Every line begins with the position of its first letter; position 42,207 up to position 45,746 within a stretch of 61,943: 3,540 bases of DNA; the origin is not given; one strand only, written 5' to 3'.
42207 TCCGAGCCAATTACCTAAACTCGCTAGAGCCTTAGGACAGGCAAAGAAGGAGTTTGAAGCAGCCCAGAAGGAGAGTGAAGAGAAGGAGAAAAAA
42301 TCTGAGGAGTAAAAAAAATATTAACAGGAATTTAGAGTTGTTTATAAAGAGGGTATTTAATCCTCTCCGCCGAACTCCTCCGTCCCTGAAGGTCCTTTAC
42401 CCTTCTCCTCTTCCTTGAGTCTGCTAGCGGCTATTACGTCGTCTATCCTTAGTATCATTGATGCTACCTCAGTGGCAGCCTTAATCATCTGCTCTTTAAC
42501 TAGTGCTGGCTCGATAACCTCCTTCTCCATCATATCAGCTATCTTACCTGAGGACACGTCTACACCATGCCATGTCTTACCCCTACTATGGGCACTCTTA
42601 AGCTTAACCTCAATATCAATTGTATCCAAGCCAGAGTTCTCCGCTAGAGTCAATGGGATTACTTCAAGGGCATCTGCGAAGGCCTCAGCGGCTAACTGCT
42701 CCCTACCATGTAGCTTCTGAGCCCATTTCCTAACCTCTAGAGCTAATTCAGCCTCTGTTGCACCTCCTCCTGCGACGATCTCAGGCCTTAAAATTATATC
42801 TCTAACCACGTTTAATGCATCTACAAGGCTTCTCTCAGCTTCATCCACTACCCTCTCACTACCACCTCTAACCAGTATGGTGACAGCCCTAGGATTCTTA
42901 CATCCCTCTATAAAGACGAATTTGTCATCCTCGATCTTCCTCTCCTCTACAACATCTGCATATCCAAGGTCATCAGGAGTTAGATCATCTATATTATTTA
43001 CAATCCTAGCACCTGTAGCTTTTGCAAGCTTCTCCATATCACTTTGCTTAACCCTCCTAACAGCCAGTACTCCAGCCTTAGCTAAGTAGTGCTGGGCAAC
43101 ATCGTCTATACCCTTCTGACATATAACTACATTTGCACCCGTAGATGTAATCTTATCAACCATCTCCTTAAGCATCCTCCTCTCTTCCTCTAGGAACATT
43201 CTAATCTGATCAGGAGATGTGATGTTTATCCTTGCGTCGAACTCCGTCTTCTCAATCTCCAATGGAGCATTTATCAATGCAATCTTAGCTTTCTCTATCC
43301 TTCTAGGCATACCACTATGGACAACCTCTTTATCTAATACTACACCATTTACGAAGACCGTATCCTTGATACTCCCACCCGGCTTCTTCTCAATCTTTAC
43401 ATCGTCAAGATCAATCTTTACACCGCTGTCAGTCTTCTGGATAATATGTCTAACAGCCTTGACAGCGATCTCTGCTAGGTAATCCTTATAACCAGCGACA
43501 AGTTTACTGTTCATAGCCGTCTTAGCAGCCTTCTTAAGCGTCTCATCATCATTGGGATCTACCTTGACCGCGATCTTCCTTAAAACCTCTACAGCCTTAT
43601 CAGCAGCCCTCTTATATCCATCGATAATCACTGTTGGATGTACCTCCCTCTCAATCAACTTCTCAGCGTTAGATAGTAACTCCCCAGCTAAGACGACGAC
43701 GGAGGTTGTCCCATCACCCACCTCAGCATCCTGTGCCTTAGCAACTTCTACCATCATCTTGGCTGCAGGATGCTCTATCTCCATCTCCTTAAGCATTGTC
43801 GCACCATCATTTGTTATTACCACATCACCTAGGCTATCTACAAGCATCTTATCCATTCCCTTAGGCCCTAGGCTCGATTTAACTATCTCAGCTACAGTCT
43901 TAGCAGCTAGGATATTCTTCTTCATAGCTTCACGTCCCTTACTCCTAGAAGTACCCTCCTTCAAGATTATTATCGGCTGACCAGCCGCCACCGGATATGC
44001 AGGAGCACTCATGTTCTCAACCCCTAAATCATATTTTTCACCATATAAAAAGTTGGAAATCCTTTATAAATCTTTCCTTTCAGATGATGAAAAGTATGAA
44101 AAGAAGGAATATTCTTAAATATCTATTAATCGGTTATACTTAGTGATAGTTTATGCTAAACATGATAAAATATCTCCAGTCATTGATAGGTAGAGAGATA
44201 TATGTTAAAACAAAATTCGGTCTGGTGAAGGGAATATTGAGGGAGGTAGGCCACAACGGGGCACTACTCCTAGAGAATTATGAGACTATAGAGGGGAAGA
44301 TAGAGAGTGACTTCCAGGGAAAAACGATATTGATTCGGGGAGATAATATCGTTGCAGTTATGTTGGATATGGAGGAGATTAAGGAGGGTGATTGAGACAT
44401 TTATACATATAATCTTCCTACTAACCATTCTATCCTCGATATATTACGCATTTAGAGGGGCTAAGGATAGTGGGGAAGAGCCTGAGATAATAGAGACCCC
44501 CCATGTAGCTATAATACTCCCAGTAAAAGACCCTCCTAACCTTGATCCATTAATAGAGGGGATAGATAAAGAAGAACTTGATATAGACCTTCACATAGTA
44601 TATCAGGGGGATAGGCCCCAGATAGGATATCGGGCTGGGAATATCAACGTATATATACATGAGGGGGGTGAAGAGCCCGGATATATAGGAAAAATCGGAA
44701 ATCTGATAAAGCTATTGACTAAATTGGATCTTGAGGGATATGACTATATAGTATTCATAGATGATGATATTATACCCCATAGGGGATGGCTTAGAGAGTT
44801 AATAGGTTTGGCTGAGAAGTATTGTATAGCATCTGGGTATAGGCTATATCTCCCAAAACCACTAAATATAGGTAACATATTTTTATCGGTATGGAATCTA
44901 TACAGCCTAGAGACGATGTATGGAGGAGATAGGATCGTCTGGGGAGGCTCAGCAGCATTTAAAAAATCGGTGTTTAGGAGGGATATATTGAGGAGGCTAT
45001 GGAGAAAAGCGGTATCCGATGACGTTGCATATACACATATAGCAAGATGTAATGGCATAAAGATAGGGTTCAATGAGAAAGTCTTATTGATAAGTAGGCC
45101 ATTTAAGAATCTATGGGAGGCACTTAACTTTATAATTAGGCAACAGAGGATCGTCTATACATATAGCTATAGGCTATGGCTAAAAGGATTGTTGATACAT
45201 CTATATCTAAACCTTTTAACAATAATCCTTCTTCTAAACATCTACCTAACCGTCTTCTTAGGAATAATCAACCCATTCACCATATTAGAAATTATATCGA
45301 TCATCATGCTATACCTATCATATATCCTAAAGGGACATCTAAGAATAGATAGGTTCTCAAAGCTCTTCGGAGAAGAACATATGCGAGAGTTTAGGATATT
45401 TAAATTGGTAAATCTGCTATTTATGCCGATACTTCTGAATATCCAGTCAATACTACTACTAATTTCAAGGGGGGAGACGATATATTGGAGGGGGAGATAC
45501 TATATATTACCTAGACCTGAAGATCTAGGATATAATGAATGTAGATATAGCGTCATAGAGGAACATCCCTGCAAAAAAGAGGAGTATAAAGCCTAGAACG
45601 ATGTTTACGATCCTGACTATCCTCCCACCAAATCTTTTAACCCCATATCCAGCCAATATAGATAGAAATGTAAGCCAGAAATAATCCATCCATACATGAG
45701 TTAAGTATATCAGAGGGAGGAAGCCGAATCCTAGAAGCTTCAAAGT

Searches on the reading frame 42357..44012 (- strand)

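Call 33: search_protein_families(library=pfam, proteins=[window:42357-44012:-], max_evalue=0.001)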
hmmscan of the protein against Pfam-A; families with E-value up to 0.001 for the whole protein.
window:42357-44012:- (551 aa): 1 family
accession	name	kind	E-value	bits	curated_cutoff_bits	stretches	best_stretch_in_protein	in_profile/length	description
PF00118.29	Cpn60_TCP1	-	3.8e-199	662.9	34.3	1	40-530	1-489/490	TCP-1/cpn60 chaperonin family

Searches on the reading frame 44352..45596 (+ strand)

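Call 33: search_protein_families(library=pfam, proteins=[window:44352-45596:+], max_evalue=0.001)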
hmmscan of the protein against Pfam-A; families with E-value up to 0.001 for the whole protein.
window:44352-45596:+ (414 aa): 2 families
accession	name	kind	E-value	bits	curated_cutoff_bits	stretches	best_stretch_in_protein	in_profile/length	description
PF13632.12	Glyco_trans_2_3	-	0.00024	21.4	27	1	132-315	1-183/198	Glycosyl transferase family group 2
PF00535.33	Glycos_transf_2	-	0.0008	19.8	23.3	0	131-209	80-165/168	Glycosyl transferase family 2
